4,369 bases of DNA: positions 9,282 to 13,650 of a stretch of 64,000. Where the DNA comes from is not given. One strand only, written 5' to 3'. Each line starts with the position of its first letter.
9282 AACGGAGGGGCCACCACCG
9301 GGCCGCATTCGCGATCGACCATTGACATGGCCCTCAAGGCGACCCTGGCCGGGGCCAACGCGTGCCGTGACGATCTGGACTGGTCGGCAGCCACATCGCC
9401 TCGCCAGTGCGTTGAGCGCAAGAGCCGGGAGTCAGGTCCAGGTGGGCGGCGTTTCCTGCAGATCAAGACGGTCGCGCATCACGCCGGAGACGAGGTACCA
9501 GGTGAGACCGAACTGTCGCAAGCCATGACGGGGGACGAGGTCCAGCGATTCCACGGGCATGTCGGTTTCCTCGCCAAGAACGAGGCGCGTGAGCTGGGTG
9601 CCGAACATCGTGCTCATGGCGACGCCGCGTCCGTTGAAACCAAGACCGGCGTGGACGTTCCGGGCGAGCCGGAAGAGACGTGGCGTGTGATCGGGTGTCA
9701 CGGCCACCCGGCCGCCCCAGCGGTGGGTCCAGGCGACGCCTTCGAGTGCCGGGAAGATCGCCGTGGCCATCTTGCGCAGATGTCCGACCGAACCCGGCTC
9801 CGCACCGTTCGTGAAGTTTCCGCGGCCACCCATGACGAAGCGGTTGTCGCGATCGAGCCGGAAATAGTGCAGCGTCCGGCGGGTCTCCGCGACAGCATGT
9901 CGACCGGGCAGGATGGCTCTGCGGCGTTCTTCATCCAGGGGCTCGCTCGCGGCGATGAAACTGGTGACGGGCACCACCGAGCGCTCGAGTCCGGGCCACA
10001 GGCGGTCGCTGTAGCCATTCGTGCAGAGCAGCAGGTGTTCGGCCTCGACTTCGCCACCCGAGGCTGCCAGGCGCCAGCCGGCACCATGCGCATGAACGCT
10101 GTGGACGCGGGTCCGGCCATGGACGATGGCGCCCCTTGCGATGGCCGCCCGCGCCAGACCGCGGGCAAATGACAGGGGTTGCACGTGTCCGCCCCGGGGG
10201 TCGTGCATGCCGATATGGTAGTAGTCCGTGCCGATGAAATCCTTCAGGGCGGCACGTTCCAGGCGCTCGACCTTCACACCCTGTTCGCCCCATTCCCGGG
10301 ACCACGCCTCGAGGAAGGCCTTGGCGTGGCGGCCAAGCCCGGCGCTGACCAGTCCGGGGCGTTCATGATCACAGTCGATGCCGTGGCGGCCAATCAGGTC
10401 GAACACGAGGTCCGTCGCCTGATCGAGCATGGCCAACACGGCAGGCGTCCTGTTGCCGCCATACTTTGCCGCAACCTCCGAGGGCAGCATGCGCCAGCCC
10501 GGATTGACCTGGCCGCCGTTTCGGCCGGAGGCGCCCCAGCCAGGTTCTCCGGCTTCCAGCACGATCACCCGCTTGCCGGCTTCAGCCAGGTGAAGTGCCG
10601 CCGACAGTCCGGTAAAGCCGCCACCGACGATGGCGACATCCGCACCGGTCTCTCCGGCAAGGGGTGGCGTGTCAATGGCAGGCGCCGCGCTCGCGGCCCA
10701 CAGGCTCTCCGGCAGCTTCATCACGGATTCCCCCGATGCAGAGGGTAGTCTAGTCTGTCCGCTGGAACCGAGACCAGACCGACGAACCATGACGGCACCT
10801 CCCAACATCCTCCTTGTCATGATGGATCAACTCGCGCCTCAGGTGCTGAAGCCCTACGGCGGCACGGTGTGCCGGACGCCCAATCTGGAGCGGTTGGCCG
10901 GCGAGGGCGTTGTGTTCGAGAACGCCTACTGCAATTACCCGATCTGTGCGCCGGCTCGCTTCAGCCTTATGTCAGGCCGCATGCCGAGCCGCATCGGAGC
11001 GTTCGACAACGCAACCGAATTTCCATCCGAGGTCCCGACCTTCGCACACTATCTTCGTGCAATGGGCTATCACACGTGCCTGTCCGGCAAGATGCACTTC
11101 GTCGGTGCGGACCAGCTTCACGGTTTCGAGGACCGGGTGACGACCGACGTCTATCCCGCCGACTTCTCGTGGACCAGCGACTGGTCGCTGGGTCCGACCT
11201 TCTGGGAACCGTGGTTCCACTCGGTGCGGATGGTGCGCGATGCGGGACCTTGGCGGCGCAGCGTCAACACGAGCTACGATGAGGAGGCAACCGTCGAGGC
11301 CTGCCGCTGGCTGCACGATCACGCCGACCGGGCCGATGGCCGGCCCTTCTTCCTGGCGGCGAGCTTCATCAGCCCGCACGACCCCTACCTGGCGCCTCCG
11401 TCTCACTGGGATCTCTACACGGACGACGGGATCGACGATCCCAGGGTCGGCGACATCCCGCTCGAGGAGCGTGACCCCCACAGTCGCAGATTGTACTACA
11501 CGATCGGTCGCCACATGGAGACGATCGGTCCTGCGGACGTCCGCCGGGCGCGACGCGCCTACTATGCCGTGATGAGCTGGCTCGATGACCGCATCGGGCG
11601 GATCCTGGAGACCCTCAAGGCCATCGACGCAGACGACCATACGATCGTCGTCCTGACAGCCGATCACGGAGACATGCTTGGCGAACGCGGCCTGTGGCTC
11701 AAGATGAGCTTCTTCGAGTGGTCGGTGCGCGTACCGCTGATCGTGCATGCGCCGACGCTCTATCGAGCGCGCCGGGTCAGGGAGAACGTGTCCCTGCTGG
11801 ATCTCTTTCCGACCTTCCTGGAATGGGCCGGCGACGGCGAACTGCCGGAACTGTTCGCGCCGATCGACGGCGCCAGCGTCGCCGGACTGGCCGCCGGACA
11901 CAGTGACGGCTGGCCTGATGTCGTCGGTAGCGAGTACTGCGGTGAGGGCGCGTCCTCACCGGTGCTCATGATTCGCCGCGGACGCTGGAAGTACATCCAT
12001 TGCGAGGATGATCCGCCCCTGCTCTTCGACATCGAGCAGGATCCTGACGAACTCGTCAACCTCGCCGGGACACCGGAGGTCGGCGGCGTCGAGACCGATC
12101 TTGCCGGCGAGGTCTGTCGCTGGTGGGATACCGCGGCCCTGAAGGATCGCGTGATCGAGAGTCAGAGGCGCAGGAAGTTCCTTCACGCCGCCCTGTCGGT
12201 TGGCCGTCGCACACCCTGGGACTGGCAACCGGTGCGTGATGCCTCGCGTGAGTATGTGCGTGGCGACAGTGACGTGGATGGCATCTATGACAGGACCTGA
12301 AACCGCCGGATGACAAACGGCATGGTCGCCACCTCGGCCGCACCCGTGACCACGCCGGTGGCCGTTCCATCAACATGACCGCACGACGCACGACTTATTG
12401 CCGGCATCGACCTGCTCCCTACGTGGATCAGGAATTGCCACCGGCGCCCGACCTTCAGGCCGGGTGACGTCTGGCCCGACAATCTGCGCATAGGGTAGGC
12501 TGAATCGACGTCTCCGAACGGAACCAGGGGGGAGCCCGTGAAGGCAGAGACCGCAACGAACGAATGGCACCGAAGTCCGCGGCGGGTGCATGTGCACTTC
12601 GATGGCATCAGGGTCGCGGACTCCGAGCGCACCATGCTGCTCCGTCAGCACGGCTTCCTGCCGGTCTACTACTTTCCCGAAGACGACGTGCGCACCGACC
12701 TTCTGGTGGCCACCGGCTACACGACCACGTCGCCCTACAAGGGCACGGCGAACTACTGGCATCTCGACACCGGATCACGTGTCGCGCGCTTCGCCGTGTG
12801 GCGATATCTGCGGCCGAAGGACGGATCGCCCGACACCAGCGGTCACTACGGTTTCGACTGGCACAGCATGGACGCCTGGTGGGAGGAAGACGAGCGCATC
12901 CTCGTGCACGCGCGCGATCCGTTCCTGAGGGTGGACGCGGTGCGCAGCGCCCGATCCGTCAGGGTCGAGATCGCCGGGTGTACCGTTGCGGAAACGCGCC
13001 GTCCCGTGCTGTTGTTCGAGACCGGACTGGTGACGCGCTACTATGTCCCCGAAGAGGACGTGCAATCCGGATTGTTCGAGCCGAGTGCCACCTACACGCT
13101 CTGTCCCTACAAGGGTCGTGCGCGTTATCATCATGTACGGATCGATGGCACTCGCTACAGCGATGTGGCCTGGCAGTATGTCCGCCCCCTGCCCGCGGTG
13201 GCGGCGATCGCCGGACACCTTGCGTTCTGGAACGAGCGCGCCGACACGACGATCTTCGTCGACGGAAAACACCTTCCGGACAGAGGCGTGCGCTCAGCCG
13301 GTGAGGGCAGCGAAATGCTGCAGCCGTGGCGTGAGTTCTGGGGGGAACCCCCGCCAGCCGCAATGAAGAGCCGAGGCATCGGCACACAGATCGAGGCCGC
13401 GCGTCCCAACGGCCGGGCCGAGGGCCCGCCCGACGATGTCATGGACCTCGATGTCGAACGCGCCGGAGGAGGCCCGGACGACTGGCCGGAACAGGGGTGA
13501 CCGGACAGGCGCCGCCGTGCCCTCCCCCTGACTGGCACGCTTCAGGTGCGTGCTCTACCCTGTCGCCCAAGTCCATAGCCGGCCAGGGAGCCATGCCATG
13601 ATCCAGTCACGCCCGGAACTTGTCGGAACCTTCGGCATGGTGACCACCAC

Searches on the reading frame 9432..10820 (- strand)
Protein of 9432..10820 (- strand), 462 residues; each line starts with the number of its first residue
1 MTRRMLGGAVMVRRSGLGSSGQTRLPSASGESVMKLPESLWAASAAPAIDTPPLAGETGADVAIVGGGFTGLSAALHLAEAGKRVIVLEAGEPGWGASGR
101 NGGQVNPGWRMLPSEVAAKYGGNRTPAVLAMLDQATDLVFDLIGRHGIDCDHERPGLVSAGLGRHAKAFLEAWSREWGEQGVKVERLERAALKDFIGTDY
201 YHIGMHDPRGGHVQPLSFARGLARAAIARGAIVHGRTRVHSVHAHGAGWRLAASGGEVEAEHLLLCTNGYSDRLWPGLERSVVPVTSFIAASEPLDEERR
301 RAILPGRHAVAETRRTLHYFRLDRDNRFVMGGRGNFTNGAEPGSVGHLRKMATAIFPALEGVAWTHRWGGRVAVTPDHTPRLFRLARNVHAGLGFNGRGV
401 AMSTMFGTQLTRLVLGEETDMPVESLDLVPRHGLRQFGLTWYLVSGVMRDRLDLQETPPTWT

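Call 63: search_protein_families(library=pfam, proteins=[window:9432-10820:-], max_evalue=0.001)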
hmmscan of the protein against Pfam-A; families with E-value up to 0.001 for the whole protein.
window:9432-10820:- (462 aa): 10 families
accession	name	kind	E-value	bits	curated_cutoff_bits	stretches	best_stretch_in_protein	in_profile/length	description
PF01266.30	DAO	-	6e-68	230.4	27.9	1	61-412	1-352/353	FAD dependent oxidoreductase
PF03486.20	HI0933_like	-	5.9e-08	32.9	50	1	61-186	2-128/244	HI0933-like protein Rossmann domain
PF00890.30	FAD_binding_2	-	2.5e-07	30.7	20.4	1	61-168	1-123/414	FAD binding domain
PF07992.20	Pyr_redox_2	-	4e-07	30.2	26.1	1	61-154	2-82/291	Pyridine nucleotide-disulphide oxidoreductase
PF13450.12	NAD_binding_8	-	5.9e-07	30.1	21.9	1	64-98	1-37/68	NAD(P)-binding Rossmann-like domain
PF01593.30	Amino_oxidase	-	9.6e-06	25.6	19.8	0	69-91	1-23/443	Flavin containing amine oxidoreductase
PF01494.25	FAD_binding_3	-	3e-05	23.9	22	1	60-90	2-32/349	FAD binding domain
PF12831.13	FAD_oxidored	-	9.1e-05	22.4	27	1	61-90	1-30/416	FAD dependent oxidoreductase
PF13738.12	Pyr_redox_3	-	0.00019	21.2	30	0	64-92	2-31/305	Pyridine nucleotide-disulphide oxidoreductase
PF13454.12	NAD_binding_9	-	0.0004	20.8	21.8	0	63-85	1-27/155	FAD-NAD(P)-binding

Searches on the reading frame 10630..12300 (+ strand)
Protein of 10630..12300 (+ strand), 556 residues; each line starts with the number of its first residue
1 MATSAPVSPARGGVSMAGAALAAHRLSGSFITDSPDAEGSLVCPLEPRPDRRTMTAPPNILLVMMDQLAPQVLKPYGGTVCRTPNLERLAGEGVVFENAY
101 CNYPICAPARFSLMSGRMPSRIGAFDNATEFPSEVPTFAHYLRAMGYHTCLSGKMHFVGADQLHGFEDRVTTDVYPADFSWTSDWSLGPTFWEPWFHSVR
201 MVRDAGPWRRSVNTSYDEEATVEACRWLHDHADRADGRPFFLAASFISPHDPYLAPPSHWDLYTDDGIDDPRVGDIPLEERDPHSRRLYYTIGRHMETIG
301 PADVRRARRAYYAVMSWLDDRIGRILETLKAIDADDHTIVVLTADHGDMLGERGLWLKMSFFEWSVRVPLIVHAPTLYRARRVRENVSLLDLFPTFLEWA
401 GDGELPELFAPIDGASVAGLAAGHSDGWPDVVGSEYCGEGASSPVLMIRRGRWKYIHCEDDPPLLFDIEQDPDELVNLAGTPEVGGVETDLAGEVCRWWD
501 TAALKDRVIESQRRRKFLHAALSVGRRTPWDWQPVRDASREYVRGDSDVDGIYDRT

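Call 63: search_protein_families(library=pfam, proteins=[window:10630-12300:+], max_evalue=0.001)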
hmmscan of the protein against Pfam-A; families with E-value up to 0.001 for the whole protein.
window:10630-12300:+ (556 aa): 4 families
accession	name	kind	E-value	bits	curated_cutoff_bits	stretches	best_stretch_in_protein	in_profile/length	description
PF00884.28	Sulfatase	-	1.7e-46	159.4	25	1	58-401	1-300/301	Sulfatase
PF12411.13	Choline_sulf_C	-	8.7e-14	51.5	27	1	507-550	2-45/53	Choline sulfatase enzyme C terminal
PF01663.27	Phosphodiest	-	5e-12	46.5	23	1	61-347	2-220/342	Type I phosphodiesterase / nucleotide pyrophosphatase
PF16347.10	SGSH_C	-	1.2e-11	45.4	29.3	1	351-494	1-147/154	N-sulphoglucosamine sulphohydrolase, C-terminal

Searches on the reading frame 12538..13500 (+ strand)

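Call 63: search_protein_families(library=pfam, proteins=[window:12538-13500:+], max_evalue=0.001)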
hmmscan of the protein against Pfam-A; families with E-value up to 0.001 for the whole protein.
window:12538-13500:+ (320 aa): 1 family
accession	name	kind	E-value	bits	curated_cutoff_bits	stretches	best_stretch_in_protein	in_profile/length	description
PF04248.19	NTP_transf_9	-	1.3e-56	188.8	22.1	2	141-233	1-93/93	Domain of unknown function (DUF427)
